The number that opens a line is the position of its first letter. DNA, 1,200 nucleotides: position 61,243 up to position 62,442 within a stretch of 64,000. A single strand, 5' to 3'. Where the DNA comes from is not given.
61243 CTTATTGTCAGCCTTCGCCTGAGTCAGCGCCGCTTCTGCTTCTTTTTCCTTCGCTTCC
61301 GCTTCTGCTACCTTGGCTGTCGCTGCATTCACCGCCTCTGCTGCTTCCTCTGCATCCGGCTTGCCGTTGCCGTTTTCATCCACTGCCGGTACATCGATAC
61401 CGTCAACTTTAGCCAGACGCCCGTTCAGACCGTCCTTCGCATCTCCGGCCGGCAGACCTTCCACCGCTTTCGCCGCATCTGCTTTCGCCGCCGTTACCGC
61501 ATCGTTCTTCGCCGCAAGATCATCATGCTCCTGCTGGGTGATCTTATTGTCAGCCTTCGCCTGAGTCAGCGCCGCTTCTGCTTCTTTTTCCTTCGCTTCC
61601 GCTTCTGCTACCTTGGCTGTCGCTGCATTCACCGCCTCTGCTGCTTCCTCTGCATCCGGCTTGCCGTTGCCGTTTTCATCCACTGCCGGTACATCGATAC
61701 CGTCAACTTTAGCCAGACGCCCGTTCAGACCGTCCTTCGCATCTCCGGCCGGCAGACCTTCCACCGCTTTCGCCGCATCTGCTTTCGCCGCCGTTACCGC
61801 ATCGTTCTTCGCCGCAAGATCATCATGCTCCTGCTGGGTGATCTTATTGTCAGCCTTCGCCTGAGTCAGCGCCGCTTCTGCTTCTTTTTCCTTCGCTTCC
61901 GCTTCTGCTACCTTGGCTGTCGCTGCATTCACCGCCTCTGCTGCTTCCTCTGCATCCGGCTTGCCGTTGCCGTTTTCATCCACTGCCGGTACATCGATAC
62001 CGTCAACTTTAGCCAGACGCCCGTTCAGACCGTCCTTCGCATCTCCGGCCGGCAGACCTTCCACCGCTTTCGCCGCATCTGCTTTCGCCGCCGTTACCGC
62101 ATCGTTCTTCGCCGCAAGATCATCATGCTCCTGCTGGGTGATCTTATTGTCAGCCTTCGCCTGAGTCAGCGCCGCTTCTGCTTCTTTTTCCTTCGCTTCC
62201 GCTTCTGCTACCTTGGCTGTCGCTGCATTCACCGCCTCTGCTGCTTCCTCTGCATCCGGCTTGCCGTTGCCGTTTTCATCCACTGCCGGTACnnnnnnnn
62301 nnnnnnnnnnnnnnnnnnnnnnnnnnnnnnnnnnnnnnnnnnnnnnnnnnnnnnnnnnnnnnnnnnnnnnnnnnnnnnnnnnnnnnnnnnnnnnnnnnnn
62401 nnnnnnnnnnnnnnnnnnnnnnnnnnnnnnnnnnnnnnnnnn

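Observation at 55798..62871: Giant T1SS-linked protein built from 18 identical, alanine-rich, predicted-helical 100-aa repeats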

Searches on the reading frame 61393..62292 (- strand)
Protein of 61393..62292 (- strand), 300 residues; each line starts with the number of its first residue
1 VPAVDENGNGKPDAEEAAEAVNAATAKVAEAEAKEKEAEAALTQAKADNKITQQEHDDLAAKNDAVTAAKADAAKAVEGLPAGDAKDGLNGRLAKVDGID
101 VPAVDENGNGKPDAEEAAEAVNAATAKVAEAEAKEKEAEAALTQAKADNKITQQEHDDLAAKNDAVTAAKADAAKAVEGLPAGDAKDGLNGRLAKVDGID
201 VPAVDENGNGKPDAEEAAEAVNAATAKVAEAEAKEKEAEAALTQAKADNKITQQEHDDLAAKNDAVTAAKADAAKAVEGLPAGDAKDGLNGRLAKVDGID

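Call 34: search_solved_structures(query=A1, max_evalue=1, show_alignments=2)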
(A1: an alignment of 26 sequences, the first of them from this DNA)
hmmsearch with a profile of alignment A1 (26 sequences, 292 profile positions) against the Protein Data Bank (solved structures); distinct sequences matched with E-value up to 1: 1.
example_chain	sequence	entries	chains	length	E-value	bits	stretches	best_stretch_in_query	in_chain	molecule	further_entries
7qfi_A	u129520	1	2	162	0.069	15.7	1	9-99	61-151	SlpX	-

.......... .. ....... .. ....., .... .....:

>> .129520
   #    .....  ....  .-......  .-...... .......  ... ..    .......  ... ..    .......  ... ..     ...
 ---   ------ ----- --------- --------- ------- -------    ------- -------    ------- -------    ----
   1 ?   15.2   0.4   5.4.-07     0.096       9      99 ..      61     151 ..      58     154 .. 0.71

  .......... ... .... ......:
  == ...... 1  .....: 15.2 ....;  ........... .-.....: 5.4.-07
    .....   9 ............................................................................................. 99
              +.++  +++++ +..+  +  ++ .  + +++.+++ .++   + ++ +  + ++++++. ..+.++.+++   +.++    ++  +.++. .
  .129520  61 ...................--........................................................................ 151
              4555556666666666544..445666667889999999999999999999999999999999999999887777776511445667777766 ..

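Call 37: predict_structure(alignment_id=A1)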
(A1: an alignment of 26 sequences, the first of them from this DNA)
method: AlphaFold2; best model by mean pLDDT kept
length: 300 residues; sequences in the alignment: 26
mean_pLDDT: 94.2   pTM: 0.61
mean pLDDT of the five models: 94.2, 93.7, 91.6, 91.1, 86.7
residues with pLDDT >= 90: 258; 70-90: 39; 50-70: 2; < 50: 1
segments of 3 or more residues with pLDDT < 50: none
pLDDT, mean of each block of 10 residues (from residue 1): 71 88 98 98 94 96 98 97 96 97 90 92 97 97 94 95 96 94 96 95 87 88 97 97 94 96 97 96 96 94
secondary structure, 60 per line:
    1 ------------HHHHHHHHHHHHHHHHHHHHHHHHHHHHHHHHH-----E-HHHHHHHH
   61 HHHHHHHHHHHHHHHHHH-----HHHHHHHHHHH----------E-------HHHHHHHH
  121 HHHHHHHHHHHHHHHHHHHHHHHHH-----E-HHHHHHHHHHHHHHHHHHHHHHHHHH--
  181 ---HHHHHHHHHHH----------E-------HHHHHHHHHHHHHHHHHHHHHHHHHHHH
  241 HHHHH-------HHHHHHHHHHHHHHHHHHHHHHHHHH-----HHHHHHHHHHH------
elements in order: H13-45 H53-78 H84-94 H113-145 H153-178 H184-194 H213-245 H253-278 H284-294

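Call 39: fold_search(model_id=the predicted structure, library=pdb)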
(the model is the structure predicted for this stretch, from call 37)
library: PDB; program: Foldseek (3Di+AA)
matches with E <= 10: 130; with E <= 0.001: 0
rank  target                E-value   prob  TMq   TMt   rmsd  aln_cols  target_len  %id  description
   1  4uic                  1.1e-01  0.72  0.21  0.09  24.9       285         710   14  Crystal structure of the S-layer protein rSbsC(31-844) (released 2016-04-13)
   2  4uj6                  2.5e-01  0.63  0.23  0.10  25.4       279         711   15  Structure of surface layer protein SbsC, domains 1-6 (released 2016-04-27)
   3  9fgm                  3.2e-01  0.23  0.17  0.05  27.4       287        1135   10  Cryo-EM structure of Legionella effector SdeC (3D flexible refinement) (released 2025-06-04)
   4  8rks_B                8.4e-01  0.14  0.14  0.14  39.9       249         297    8  Structure of VPS29-VPS35 bound to the LFa motif R21 of Fam21. (released 2024-04-24)
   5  5osi_H                9.3e-01  0.14  0.14  0.15  39.1       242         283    7  Structure of retromer VPS29-VPS35C subunits complexed with RidL harpin loop (163-176) (released 2017-12-13)
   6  2ra1                  1.0e+00  0.30  0.22  0.16  24.0       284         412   13  Crystal structure of the N-terminal part of the bacterial S-layer protein SbsC (released 2008-08-19)
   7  3mzv_A                1.0e+00  0.09  0.13  0.13  31.4       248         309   15  Crystal structure of a decaprenyl diphosphate synthase from Rhodobacter capsulatus (released 2010-06-09)
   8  8r02_C                1.1e+00  0.15  0.14  0.14  25.4       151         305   10  Crystal structure of the retromer complex VPS29/VPS35 with the ligand bis-1,3-phenyl guanylhydrazone, 2a (released 2024-03-27)
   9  3edv_B                1.3e+00  0.21  0.27  0.25  14.5       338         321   13  Crystal Structure of Repeats 14-16 of Beta2-Spectrin (released 2009-01-20)
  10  8tta_D                1.3e+00  0.08  0.14  0.14  35.5       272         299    9  Structure of retromer VPS29-VPS35 (483-796) complexed with Fam21A repeat 21 (1328-1341) (released 2024-08-21)
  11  9v4h_C                1.5e+00  0.13  0.18  0.20  40.0       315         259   14  Prenyltransferase Ord1 Q216A-FSPP (released 2025-10-01)
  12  8uao_A                1.5e+00  0.18  0.20  0.26  43.2       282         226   14  DpHF18 filament (released 2024-04-10)
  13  5osi_K                1.5e+00  0.14  0.15  0.15  23.7       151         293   10  Structure of retromer VPS29-VPS35C subunits complexed with RidL harpin loop (163-176) (released 2017-12-13)
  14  5osi_E                1.5e+00  0.14  0.14  0.14  25.2       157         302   10  Structure of retromer VPS29-VPS35C subunits complexed with RidL harpin loop (163-176) (released 2017-12-13)
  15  8r0j_C                1.6e+00  0.13  0.14  0.14  25.2       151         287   10  Crystal structure of the retromer complex VPS29/VPS35 with the ligand bis-1,3-phenyl guanylhydrazone, 2a (released 2024-03-27)
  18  2odu                  2.0e+00  0.28  0.24  0.32  13.7       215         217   12  Crystal structure of a fragment of the plakin domain of plectin (released 2007-03-13)
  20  2r17_C                2.1e+00  0.07  0.14  0.14  34.3       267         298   10  Functional architecture of the retromer cargo-recognition complex (released 2007-10-30)
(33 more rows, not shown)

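Call 86: fold_search(model_id=the predicted structure, library=afdb50)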
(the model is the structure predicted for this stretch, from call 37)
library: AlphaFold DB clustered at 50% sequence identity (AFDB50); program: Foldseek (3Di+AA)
matches with E <= 10: 315; with E <= 0.001: 56
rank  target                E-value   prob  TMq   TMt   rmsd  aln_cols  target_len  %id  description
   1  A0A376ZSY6            2.9e-19  1.00  0.39  0.15  11.7       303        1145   53  RTX family exoprotein A [Escherichia coli]
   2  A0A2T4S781            3.5e-14  1.00  0.46  0.40  10.6       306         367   32  Minor extracellular protease Epr GA-like domain-containing protein (Fragment) [Staphylococcus nepalensis]
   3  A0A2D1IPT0            5.0e-14  1.00  0.54  0.20  19.7       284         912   38  BapA prefix-like domain-containing protein
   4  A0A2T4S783            1.2e-13  1.00  0.42  0.35  11.3       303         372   30  Minor extracellular protease Epr GA-like domain-containing protein (Fragment) [Staphylococcus nepalensis]
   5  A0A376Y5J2            2.9e-13  1.00  0.56  0.18   7.1       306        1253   38  Gamma-glutamyl-gamma-aminobutyrate hydrolase [Escherichia coli]
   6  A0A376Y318            3.8e-13  1.00  0.61  0.32   6.5       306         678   38  Gamma-glutamyl-gamma-aminobutyrate hydrolase [Escherichia coli]
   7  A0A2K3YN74            4.6e-13  1.00  0.41  0.33  11.3       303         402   33  Uncharacterized protein (Fragment) [Staphylococcus rostri]
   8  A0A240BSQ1            4.6e-13  1.00  0.40  0.15  11.3       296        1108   37  LPXTG cell wall anchor domain [Staphylococcus muscae]
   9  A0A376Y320            6.5e-13  1.00  0.62  0.36   6.0       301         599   37  Gamma-glutamyl-gamma-aminobutyrate hydrolase [Escherichia coli]
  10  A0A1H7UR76            9.3e-13  1.00  0.36  0.20  11.5       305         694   40  BapA prefix-like domain-containing protein (Fragment)
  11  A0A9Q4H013            1.1e-12  1.00  0.39  0.14  11.4       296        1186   32  Minor extracellular protease Epr GA-like domain-containing protein [Staphylococcus pettenkoferi]
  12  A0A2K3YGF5            1.7e-12  1.00  0.42  0.40  11.2       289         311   31  Minor extracellular protease Epr GA-like domain-containing protein (Fragment) [Staphylococcus rostri]
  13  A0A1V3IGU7            2.0e-12  1.00  0.49  0.23   9.8       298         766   34  Minor extracellular protease Epr GA-like domain-containing protein (Fragment) [Rodentibacter rarus]
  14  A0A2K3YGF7            2.1e-12  1.00  0.41  0.27  11.2       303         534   33  Minor extracellular protease Epr GA-like domain-containing protein (Fragment) [Staphylococcus rostri]
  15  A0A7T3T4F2            5.7e-12  1.00  0.41  0.16  30.7       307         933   34  YSIRK-type signal peptide-containing protein
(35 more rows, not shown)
